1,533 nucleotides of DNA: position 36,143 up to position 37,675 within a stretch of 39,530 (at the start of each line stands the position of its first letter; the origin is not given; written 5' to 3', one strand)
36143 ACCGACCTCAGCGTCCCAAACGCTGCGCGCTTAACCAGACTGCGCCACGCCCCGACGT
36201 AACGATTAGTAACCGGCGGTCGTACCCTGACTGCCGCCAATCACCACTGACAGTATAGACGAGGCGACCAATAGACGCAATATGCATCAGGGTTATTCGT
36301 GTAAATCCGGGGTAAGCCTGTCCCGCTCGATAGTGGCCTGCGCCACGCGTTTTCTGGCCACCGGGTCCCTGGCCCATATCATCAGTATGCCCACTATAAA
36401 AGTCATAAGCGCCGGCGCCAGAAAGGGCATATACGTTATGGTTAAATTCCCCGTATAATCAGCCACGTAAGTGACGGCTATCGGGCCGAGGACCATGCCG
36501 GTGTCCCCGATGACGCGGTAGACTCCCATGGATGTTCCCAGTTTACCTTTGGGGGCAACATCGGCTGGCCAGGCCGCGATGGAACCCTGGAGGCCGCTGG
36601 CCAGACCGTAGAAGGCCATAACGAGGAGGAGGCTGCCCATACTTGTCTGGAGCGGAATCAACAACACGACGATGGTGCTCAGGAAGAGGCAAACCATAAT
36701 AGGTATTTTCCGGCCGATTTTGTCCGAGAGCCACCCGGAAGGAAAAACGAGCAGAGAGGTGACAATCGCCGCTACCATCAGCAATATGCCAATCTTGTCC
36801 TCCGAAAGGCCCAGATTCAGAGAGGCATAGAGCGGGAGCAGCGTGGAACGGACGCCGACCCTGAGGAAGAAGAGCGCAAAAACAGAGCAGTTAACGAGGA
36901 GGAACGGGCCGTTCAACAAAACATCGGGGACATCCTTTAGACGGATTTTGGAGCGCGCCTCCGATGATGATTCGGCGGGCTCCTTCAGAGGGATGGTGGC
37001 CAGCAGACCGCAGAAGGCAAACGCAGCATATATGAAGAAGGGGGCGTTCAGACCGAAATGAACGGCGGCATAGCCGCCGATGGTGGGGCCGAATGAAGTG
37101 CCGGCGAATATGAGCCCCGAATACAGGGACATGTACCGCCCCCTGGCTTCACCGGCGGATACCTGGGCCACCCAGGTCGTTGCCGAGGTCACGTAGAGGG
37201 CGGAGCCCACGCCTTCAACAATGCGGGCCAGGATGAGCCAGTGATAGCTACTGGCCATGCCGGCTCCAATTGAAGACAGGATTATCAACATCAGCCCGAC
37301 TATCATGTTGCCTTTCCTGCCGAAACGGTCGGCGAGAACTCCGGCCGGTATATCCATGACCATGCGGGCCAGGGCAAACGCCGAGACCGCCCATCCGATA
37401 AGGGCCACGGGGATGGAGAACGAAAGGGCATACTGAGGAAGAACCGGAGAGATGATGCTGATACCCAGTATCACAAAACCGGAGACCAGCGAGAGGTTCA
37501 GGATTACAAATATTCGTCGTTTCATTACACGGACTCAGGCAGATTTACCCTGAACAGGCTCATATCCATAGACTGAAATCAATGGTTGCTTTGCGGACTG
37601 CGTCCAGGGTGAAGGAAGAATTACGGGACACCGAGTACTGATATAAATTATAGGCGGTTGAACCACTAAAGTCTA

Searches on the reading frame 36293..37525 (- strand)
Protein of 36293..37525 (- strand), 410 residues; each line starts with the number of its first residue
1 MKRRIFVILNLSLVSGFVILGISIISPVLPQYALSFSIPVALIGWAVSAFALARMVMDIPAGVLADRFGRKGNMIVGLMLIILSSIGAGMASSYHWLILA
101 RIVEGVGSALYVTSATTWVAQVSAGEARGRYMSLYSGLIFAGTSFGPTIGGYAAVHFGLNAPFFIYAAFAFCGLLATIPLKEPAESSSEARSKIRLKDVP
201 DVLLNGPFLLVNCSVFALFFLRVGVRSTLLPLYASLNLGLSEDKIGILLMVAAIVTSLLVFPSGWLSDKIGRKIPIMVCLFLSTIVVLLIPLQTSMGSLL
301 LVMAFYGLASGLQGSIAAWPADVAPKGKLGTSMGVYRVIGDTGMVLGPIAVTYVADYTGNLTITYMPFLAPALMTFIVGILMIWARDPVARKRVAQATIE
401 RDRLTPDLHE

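Call 48: search_protein_families(library=pfam, proteins=[window:36293-37525:-], max_evalue=0.00001)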
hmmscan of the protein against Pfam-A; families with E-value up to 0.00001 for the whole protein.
window:36293-37525:- (410 aa): 3 families
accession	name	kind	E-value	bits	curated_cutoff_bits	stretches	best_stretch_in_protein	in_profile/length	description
PF07690.21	MFS_1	-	1.6e-57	195.5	33.4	2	11-233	1-228/347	Major Facilitator Superfamily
PF00083.30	Sugar_tr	-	2.4e-15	56.8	22.3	1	41-150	46-158/452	Sugar (and other) transporter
PF12832.13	MFS_1_like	-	2.3e-08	33.9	25.2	0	38-159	244-367/373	MFS_1 like family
